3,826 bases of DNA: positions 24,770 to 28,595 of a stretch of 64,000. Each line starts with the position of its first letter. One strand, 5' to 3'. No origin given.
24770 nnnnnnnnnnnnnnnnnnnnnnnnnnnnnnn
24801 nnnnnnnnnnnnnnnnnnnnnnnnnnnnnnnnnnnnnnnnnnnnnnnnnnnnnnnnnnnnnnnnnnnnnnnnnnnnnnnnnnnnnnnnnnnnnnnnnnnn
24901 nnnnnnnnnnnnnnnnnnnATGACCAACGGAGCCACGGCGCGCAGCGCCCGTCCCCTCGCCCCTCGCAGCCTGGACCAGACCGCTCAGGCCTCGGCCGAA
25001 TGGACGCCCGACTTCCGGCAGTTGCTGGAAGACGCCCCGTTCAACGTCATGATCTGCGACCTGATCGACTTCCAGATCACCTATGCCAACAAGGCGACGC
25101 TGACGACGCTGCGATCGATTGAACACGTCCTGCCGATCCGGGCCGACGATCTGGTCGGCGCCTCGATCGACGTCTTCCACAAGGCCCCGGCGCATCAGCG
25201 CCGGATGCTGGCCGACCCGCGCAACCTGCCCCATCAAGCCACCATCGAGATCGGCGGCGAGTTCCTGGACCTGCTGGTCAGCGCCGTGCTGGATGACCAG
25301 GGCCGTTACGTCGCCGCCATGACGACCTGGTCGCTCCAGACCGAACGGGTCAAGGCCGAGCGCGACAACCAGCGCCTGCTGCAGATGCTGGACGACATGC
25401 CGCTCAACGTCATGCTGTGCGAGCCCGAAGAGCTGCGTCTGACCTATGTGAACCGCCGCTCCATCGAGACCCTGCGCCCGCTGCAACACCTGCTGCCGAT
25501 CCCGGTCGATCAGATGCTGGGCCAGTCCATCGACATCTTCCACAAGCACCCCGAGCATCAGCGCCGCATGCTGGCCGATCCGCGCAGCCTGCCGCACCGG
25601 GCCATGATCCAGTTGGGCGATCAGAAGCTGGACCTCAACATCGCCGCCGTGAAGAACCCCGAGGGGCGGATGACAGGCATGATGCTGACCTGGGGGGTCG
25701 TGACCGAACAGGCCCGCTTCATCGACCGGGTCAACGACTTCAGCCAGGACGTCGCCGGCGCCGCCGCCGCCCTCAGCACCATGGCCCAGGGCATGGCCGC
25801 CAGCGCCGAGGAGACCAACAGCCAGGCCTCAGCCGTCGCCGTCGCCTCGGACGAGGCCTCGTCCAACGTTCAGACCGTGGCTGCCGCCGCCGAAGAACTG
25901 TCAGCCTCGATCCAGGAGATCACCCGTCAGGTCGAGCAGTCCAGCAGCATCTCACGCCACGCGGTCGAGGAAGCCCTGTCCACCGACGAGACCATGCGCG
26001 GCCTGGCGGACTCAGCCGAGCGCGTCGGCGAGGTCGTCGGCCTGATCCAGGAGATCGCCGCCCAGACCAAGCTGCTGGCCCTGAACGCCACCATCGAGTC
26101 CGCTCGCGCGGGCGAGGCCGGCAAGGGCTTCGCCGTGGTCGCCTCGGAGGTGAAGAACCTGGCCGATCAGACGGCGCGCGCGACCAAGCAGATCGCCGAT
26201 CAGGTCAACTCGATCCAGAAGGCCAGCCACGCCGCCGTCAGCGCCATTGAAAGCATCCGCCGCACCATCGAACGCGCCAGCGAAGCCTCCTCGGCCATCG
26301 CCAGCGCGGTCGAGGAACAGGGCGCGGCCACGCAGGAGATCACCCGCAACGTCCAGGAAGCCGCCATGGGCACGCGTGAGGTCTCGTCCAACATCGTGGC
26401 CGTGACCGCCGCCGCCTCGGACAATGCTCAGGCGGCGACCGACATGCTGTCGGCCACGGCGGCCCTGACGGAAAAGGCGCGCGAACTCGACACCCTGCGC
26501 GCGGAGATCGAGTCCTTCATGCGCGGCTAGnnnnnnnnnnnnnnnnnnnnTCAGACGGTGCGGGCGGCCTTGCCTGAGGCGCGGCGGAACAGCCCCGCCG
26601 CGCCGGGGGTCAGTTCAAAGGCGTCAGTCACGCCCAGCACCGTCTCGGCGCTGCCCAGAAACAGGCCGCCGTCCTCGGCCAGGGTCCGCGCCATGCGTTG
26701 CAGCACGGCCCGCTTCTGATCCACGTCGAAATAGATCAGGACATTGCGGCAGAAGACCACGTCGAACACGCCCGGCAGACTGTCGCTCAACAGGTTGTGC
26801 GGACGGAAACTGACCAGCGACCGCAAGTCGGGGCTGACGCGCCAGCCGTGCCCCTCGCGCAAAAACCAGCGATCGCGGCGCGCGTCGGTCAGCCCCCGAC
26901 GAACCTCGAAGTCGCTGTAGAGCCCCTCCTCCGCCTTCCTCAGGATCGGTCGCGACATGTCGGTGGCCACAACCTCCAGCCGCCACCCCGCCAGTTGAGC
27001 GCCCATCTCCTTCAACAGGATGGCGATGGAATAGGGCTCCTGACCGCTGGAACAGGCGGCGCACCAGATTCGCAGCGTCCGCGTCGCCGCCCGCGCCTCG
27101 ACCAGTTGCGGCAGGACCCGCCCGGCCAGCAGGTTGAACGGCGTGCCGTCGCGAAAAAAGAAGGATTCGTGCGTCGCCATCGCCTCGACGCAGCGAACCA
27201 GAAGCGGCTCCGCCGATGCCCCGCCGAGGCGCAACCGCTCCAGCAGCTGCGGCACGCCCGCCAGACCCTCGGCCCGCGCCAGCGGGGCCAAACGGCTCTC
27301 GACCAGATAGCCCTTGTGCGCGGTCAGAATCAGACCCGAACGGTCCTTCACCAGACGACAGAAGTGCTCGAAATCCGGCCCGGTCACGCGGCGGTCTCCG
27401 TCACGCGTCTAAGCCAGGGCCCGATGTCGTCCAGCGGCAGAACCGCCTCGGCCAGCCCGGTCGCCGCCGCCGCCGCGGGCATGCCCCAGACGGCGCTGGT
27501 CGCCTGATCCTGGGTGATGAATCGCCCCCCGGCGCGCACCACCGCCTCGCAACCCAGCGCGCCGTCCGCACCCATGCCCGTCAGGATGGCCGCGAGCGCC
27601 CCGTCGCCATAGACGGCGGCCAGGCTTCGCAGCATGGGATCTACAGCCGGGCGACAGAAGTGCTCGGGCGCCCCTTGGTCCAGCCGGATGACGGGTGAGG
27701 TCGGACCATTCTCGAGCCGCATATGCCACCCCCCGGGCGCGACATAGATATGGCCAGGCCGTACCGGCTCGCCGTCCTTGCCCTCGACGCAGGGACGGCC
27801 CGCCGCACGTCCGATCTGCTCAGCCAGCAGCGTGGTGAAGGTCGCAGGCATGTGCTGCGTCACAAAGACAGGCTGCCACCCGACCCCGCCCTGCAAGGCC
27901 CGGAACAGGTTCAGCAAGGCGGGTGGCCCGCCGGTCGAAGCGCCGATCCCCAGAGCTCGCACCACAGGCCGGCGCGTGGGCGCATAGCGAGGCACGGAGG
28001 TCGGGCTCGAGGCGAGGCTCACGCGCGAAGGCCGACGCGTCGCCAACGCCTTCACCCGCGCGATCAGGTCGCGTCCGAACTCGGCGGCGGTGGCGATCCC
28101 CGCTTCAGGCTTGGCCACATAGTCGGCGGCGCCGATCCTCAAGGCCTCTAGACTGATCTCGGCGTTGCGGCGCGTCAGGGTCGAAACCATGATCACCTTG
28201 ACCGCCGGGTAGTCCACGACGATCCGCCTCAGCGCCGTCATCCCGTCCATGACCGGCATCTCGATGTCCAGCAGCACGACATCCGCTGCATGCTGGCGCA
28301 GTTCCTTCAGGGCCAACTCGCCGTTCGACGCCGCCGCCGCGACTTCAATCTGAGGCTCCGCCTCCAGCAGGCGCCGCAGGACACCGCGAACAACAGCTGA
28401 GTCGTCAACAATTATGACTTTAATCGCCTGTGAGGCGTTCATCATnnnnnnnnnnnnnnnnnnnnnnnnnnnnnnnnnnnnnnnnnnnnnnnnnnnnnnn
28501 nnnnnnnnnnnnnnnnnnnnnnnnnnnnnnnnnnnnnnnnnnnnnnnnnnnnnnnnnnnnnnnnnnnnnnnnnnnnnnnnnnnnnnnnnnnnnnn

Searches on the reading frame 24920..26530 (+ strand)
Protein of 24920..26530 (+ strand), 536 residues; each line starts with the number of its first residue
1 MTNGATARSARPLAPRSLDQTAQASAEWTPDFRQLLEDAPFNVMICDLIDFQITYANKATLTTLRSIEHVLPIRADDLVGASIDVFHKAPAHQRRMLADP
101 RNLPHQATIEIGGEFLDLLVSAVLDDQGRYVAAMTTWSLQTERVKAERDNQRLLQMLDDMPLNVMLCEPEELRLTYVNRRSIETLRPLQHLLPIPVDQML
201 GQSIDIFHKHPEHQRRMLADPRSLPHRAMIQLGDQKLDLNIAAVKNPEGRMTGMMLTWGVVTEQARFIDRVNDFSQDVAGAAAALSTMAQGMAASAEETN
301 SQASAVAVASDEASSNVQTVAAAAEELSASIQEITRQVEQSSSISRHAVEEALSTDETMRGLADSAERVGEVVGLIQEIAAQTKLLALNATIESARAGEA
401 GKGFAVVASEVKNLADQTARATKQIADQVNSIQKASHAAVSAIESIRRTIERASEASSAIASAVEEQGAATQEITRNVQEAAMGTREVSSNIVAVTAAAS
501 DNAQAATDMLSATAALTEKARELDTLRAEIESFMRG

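Call 96: search_protein_families(library=pfam, proteins=[window:24920-26530:+], max_evalue=0.00001)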
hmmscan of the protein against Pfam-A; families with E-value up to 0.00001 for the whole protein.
window:24920-26530:+ (536 aa): 2 families
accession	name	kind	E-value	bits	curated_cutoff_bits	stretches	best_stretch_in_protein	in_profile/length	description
PF00015.26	MCPsignal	-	8.7e-32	110.8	34.6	1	354-504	20-170/172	Methyl-accepting chemotaxis protein (MCP) signalling domain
PF13188.13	PAS_8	-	1.6e-08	34.5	21.8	0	32-66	3-37/65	PAS domain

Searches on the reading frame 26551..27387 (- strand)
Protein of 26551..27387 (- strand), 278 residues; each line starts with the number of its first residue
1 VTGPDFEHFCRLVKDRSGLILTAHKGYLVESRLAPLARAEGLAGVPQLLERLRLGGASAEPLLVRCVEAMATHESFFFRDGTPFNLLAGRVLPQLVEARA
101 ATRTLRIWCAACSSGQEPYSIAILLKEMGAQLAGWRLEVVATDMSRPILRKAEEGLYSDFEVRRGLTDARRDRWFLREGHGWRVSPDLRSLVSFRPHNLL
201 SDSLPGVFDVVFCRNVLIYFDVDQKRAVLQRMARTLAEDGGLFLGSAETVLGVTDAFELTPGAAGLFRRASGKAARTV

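Call 97: search_protein_families(library=pfam, proteins=[window:26551-27387:-], max_evalue=0.00001)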
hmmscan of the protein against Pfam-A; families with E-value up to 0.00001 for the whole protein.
window:26551-27387:- (278 aa): 3 families
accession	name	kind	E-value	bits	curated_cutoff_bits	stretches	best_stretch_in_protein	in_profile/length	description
PF01739.24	CheR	-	2.3e-57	194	27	1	74-262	2-191/195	CheR methyltransferase, SAM binding domain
PF03705.20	CheR_N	-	2.9e-11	43.3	27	1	5-53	2-50/53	CheR methyltransferase, all-alpha domain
PF08242.18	Methyltransf_12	-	8.1e-06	26.9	30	0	197-241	56-97/98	Methyltransferase domain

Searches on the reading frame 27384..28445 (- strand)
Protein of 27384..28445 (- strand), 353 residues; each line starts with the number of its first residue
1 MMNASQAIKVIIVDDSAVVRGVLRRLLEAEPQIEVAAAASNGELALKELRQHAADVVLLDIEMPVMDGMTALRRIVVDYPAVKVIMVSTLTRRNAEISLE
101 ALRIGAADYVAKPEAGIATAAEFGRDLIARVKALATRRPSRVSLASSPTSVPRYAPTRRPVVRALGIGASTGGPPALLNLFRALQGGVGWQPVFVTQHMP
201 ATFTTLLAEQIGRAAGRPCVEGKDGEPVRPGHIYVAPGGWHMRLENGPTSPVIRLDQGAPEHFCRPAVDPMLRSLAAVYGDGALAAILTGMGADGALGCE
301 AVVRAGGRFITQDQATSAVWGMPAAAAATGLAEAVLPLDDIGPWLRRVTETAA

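Call 97: search_protein_families(library=pfam, proteins=[window:27384-28445:-], max_evalue=0.00001)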
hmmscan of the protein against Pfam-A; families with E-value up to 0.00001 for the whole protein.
window:27384-28445:- (353 aa): 2 families
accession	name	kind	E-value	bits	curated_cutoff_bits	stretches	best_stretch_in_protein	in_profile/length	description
PF01339.22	CheB_methylest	-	2.9e-56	190.4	24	1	166-343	2-172/174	CheB methylesterase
PF00072.30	Response_reg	-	1.1e-24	87.2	30.2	1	10-114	1-101/111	Response regulator receiver domain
